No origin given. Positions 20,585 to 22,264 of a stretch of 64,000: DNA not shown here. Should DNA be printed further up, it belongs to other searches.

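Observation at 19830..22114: Radical SAM/SPASM enzyme with an N-terminal extension, divergent from a TrmB-family regulator.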

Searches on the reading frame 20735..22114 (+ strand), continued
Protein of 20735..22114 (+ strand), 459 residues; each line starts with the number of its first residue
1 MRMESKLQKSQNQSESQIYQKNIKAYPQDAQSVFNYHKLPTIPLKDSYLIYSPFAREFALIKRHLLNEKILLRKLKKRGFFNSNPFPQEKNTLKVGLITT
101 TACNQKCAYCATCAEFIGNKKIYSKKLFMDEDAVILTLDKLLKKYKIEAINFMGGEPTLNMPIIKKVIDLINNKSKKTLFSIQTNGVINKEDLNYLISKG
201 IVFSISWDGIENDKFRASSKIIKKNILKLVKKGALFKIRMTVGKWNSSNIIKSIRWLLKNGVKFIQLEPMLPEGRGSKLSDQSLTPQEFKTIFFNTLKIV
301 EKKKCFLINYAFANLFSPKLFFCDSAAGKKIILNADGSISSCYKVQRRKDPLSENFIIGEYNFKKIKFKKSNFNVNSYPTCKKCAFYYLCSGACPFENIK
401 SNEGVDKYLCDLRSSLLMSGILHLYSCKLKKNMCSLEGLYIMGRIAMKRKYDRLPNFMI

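Call 37: fold_search(model_id=the predicted structure, library=pdb)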
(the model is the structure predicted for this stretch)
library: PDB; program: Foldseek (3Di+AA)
matches with E <= 10: 1482; with E <= 0.001: 64
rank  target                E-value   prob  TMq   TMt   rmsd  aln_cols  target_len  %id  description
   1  4k36_A                7.9e-11  1.00  0.56  0.66   5.4       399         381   18  His6 tagged anSMEcpe with bound AdoMet (released 2013-05-08)
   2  4k37_B                9.9e-11  1.00  0.56  0.68   5.1       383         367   17  Native anSMEcpe with bound AdoMet (released 2013-05-08)
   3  4k38_B                1.3e-10  1.00  0.54  0.66   5.7       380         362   16  Native anSMEcpe with bound AdoMet and Kp18Cys peptide (released 2013-05-08)
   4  4k39_A                2.2e-10  1.00  0.55  0.67   5.4       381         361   17  Native anSMEcpe with bound AdoMet and Cp18Cys peptide (released 2013-05-08)
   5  4k37_A                2.5e-10  1.00  0.55  0.67   5.3       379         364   18  Native anSMEcpe with bound AdoMet (released 2013-05-08)
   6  4k38_A                4.0e-10  1.00  0.54  0.65   5.3       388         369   18  Native anSMEcpe with bound AdoMet and Kp18Cys peptide (released 2013-05-08)
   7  4k36_B                1.3e-09  1.00  0.56  0.68   5.3       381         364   17  His6 tagged anSMEcpe with bound AdoMet (released 2013-05-08)
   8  4k39_B                1.6e-09  1.00  0.54  0.66   5.5       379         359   17  Native anSMEcpe with bound AdoMet and Cp18Cys peptide (released 2013-05-08)
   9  5v1t_A                1.8e-09  1.00  0.48  0.49  12.4       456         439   13  Crystal structure of Streptococcus suis SuiB bound to precursor peptide SuiA (released 2017-08-30)
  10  8vpo                  3.2e-09  1.00  0.61  0.62   6.3       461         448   16  X-Ray Crystal Structure of TigE from Paramaledivibacter caminithermalis (released 2024-02-07)
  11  6efn                  7.2e-09  1.00  0.40  0.47  10.9       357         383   16  Structure of a RiPP maturase, SkfB (released 2018-10-24)
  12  5v1q_B                1.1e-08  1.00  0.45  0.46  12.7       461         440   13  Crystal structure of Streptococcus suis SuiB (released 2017-08-30)
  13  5v1s_A                5.7e-08  1.00  0.46  0.49  11.7       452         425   14  Crystal structure of Streptococcus suis SuiB bound to S-adenosylmethionine (released 2017-08-30)
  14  6q2p_A                8.6e-08  1.00  0.42  0.61   7.4       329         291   18  Crystal structure of mouse viperin bound to cytidine triphosphate and S-adenosylhomocysteine (released 2020-01-22)
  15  6q2p_B                1.0e-07  1.00  0.41  0.60   7.7       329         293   18  Crystal structure of mouse viperin bound to cytidine triphosphate and S-adenosylhomocysteine (released 2020-01-22)
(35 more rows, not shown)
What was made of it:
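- Closest known: Anaerobic sulfatase-maturating enzyme. Same: It shares the 7-Cys SPASM arrangement and acts on a Cys in a polypeptide (call 37).
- Fold hits are anSME, SuiB, TigE and SkfB (call 37).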

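Call 42: search_protein_representatives(alignment_id=A1)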
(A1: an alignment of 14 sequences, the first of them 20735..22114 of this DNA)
Query: 14 sequences, 449 profile positions. Proteins with E-value up to 0.001 (for the whole library): 68006; up to 1e-10: 24357; up to 1e-30: 1167. The best 150 are listed.
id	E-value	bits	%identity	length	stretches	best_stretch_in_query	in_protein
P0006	1.0e-186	637.3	-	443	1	2-434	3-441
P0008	4.1e-183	625.4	-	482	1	4-444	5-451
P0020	1.1e-169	581.1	-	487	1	6-442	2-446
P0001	4.1e-159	546.3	-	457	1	3-437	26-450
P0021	2.7e-119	415.1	-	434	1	10-430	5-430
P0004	7.4e-117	407.0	-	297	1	130-429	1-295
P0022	1.1e-116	406.5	-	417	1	6-412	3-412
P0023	2.0e-115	402.3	-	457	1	6-432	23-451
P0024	2.4e-114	398.8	-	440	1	4-434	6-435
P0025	6.5e-114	397.4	-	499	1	3-443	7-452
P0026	4.4e-113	394.6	-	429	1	7-428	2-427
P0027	2.0e-111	389.1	-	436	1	19-435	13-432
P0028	3.7e-108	378.4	-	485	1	17-437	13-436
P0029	2.5e-105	369.1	-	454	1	31-437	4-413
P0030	1.7e-104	366.3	-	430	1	1-411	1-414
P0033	3.7e-102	358.6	-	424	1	1-417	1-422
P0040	5.4e-96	338.3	-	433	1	5-428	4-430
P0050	7.8e-89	314.7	-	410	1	3-411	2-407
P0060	2.3e-83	296.7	-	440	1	5-417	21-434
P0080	1.6e-75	270.8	-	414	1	11-406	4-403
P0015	8.3e-74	265.1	-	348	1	139-436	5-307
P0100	9.7e-69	248.4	-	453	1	62-410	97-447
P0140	5.2e-58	213.1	-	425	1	7-400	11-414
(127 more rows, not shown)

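Call 43: find_related_loci(query=A1, collection=metagenome_contigs, flank=4000)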
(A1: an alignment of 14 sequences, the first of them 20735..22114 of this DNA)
Query A1 (459 aa) in metagenome_contigs; peptide patterns used: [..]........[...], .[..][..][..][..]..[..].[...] (x = any residue, [..] = any of these).
66 stretches matched a pattern; 10 encode a relative of the query (tblastn E <= 1e-3); 10 distinct loci.
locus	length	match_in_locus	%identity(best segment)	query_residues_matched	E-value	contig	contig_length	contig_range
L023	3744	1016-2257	36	34-440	6e-77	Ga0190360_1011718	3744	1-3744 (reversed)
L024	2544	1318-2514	36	34-425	6e-76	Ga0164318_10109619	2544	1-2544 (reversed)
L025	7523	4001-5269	33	36-439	1e-72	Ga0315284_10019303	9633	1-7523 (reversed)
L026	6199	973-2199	33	28-424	3e-61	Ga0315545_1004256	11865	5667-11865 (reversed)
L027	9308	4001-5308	32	18-438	7e-68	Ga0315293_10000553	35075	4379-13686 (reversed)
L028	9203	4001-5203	32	34-424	9e-58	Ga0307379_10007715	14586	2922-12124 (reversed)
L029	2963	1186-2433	32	24-424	2e-56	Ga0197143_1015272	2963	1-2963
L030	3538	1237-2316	33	97-448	2e-50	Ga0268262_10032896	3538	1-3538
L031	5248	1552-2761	29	34-424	2e-35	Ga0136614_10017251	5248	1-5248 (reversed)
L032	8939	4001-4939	25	94-391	7e-5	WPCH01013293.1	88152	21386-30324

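Call 46: list_cluster_members(proteins=[P0001, P0004])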
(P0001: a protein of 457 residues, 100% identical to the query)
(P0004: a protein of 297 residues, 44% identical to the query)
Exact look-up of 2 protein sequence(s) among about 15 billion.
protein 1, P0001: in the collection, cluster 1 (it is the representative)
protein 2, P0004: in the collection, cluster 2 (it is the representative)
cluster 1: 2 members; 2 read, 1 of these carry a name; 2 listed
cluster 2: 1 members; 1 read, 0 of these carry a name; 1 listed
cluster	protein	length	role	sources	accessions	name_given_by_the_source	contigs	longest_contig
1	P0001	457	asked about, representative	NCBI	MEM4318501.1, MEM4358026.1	MAG: radical SAM protein [Candidatus Pacearchaeota archaeon]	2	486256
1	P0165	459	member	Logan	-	-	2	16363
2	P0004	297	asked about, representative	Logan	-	-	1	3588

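Call 47: find_encoding_contigs(protein=P0001, flank=3000, max_places=4)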
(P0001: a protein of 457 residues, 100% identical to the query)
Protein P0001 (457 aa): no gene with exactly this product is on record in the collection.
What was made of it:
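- Tried and rejected: It failed (call 47).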

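Call 49: find_encoding_contigs(protein=window:20735-22114:+, flank=3000, max_places=4)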
Protein window:20735-22114:+ (459 aa): 2 contigs read that carry it; 2 places shown.
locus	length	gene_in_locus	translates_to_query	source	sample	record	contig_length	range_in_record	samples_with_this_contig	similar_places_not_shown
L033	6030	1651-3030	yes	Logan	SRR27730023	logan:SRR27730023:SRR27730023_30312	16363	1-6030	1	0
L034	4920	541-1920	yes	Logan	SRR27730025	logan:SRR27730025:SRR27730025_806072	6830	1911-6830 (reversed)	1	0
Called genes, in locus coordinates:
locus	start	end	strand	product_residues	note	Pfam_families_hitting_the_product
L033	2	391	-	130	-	?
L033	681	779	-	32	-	-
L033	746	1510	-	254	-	PF01978:TrmB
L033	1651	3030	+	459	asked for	PF04055:Radical_SAM, PF13353:Fer4_12 (weak)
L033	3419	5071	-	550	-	PF00156:Pribosyltran (faint)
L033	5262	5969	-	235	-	-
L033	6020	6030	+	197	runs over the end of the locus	PF01569:PAP2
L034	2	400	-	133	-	?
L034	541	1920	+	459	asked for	PF04055:Radical_SAM, PF13353:Fer4_12 (weak)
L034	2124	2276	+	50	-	-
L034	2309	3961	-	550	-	PF00156:Pribosyltran (faint)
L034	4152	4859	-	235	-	-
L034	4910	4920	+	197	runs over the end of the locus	PF01569:PAP2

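Call 53: search_protein_families(library=pfam, proteins=[L001:9464-11509:+, L003:9625-10785:+, L003:10770-11927:+, L010:10703-11209:+, L007:2587-4671:+, L012:2773-3483:+], max_evalue=5)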
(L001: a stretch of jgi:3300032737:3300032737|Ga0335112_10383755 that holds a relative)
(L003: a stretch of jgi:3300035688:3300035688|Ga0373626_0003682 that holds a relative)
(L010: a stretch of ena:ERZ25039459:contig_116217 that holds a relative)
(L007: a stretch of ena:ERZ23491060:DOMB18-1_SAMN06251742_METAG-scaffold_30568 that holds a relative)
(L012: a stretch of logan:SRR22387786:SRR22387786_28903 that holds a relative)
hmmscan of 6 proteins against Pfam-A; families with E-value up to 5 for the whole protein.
L001:9464-11509:+ (681 aa): 0 families

L003:9625-10785:+ (386 aa): 2 families
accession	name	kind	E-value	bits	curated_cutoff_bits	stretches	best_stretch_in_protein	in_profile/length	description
PF11084.13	DUF2621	-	0.089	13.2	27.7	1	202-272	35-109/139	Protein of unknown function (DUF2621)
PF24652.2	CEP76_C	-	0.12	12.7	22.5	1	163-223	60-119/140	Centrosomal protein of 76 kDa C-terminal domain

L003:10770-11927:+ (385 aa): 1 family
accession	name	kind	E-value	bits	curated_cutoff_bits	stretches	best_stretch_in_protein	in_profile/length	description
PF24817.1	WD40_WDHD1_1st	-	0.15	11.6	109.9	0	150-177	15-42/291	WDHD1 first WD40 domain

L010:10703-11209:+ (168 aa): 0 families

L007:2587-4671:+ (694 aa): 1 family
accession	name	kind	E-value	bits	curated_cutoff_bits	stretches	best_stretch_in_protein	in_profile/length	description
PF13739.11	PdaC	-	0.016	16.8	29.1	1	137-193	2-52/95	Deacetylase PdaC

L012:2773-3483:+ (236 aa): 31 families (the best 25 are shown)
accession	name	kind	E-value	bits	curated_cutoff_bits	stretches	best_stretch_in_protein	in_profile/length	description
PF13847.12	Methyltransf_31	-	1.1e-18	67.7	27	1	67-205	4-127/145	Methyltransferase domain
PF06325.19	PrmA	-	3.5e-16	60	22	1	67-142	162-234/296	Ribosomal protein L11 methyltransferase (PrmA)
PF05175.20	MTS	-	3.3e-14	53.3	23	1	64-186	30-142/170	Methyltransferase small domain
PF13649.12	Methyltransf_25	-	2.3e-12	47.8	27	1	70-146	1-75/97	Methyltransferase domain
PF08241.18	Methyltransf_11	-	2.7e-10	41.2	21.2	1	72-182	2-95/95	Methyltransferase domain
PF09445.16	Methyltransf_15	-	1.4e-08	35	22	1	69-134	3-67/165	RNA cap guanine-N2 methyltransferase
PF13489.12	Methyltransf_23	-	2.2e-08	34.4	27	1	64-182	20-116/164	Methyltransferase domain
PF08242.18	Methyltransf_12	-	5.4e-08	33.9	30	1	72-178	2-96/98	Methyltransferase domain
PF12847.13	Methyltransf_18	-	2.1e-07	31.5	27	1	68-139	16-87/151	Methyltransferase domain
PF01728.25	FtsJ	-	4.2e-07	30.5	24.1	1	67-181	22-136/181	FtsJ-like methyltransferase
PF02475.24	TRM5-TYW2_MTfase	-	1.5e-06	28.7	28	1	67-144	37-114/164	TRM5/TYW2 methyltransferase domain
PF01170.24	UPF0020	-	4.3e-06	27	22.3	1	90-149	77-136/197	RMKL-like, methyltransferase domain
PF02390.23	Methyltransf_4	-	1.1e-05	25.4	24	1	68-143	3-81/173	Putative methyltransferase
PF04816.18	TrmK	-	1.5e-05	25.1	27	1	72-138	3-70/205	tRNA (adenine(22)-N(1))-methyltransferase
PF08003.17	Methyltransf_9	-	4.3e-05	23.1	23.8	1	65-139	114-187/315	Protein of unknown function (DUF1698)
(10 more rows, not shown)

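Call 54: search_solved_structures(query=L001:9464-11509:+, max_evalue=10, show_alignments=2)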
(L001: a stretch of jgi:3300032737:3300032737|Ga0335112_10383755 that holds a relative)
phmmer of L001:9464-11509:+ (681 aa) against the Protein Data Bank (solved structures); distinct sequences matched with E-value up to 10: 0.
